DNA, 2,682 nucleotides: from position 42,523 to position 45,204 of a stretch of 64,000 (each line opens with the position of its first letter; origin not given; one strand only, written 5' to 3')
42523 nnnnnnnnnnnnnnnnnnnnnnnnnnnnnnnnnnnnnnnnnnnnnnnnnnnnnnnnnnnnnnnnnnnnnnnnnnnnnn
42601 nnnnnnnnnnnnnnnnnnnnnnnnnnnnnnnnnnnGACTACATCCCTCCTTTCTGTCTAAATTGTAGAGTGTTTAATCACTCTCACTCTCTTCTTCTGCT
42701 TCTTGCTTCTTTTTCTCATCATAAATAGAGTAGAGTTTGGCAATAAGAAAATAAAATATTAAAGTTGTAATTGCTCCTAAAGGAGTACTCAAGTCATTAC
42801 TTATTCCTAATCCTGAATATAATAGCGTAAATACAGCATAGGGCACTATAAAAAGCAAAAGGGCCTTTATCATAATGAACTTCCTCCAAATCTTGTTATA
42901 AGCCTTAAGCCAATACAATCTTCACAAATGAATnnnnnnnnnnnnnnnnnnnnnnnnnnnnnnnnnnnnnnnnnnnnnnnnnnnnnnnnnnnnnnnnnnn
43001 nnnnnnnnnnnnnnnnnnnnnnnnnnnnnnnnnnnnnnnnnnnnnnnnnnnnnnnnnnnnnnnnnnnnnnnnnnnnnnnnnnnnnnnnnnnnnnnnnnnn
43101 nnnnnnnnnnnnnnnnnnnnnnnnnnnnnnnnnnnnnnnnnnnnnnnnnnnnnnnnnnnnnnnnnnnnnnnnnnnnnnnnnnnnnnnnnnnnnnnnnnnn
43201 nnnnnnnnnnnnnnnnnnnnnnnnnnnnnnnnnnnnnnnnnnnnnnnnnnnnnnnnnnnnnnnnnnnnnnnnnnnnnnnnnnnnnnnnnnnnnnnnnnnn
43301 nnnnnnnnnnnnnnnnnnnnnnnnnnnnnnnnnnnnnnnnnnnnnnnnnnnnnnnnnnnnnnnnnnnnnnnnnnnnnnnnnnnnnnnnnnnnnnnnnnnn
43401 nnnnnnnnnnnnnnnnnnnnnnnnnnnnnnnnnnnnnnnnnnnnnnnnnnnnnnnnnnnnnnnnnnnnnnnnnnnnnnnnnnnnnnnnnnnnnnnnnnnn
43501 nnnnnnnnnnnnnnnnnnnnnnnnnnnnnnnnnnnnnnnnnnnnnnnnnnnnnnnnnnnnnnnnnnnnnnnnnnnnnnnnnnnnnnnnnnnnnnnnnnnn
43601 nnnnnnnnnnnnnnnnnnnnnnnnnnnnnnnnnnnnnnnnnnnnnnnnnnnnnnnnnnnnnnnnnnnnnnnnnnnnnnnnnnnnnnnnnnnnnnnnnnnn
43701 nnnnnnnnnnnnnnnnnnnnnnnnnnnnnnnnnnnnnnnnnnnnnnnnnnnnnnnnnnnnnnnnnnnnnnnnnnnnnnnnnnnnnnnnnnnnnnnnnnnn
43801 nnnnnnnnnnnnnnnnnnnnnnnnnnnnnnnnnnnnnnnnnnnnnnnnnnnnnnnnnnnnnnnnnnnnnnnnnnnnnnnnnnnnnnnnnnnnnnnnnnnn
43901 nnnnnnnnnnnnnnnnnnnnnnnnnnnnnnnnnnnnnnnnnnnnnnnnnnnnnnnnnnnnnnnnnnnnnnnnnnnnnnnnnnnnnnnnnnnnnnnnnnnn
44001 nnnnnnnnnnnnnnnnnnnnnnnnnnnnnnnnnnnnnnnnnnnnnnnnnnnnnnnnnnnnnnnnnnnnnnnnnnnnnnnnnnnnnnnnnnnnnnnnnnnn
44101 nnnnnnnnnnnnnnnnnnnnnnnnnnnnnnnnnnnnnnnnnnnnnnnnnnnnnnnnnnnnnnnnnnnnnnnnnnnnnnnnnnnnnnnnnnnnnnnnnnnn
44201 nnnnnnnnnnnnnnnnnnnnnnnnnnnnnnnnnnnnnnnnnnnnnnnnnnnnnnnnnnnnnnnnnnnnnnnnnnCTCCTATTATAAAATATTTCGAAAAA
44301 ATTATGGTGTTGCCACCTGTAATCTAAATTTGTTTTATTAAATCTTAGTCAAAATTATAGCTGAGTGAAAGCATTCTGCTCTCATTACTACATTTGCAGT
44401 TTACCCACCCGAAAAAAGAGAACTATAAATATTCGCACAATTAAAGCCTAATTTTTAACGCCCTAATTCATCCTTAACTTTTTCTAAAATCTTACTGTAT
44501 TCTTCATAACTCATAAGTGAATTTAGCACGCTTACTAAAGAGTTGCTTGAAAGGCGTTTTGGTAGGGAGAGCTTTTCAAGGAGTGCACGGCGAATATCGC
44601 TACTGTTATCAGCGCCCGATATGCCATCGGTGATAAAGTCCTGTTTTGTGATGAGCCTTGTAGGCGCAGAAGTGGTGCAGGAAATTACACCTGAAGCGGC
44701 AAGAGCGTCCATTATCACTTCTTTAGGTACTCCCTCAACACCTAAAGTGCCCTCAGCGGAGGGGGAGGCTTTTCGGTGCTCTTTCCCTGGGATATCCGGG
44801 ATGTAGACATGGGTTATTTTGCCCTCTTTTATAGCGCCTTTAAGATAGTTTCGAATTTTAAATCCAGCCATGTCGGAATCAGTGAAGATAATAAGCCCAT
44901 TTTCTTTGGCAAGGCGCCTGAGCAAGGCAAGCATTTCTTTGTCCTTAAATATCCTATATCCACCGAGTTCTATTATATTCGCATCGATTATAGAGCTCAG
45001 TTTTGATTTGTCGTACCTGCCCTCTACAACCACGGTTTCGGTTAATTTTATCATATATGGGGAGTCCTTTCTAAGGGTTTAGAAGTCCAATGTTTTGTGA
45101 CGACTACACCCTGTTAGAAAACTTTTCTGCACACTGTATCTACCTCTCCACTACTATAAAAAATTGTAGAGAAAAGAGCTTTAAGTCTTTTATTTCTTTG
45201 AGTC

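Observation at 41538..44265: MBOAT plus DHHW (AlgJ/X-like) pair in which every catalytic motif I can align is substituted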

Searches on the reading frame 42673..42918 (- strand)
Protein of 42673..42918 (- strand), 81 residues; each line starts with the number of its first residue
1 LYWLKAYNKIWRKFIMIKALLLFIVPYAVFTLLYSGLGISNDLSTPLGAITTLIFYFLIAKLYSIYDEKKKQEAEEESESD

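Call 3: search_protein_families(library=pfam, proteins=[window:42673-42918:-], max_evalue=1)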
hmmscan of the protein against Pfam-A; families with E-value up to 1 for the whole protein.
window:42673-42918:- (81 aa): 2 families
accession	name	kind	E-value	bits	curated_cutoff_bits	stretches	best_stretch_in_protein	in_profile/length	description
PF04246.17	RseC_MucC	-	0.0036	17.7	24.4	1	16-69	64-120/130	Positive regulator of sigma(E), RseC/MucC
PF04138.20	GtrA_DPMS_TM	-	0.018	15.7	26.1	1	23-63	10-50/117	GtrA/DPMS, transmembrane domain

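Call 4: search_protein_families(library=ncbifam, proteins=[window:42673-42918:-], max_evalue=1)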
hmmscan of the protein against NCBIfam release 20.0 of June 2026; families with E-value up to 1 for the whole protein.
window:42673-42918:- (81 aa): 2 families
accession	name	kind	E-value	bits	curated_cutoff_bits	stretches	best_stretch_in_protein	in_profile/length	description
NF045610.1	acin_4_helix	equivalog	0.017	15.2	50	1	19-77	7-68/131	putative four-helix membrane protein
NF045846.1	MSC0882_dom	subfamily_domain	0.038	13.2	60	1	5-34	210-238/244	MSC_0882 family membrane protein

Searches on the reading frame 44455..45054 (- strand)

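Call 84: search_protein_families(library=ncbifam, proteins=[window:44455-45054:-], max_evalue=0.001)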
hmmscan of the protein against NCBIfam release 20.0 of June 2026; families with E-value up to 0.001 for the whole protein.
window:44455-45054:- (199 aa): 1 family
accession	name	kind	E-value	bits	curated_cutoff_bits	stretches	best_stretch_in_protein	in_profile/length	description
TIGR00334.1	5S_RNA_mat_M5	equivalog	2e-20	73.6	110.65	1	3-176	1-158/174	ribonuclease M5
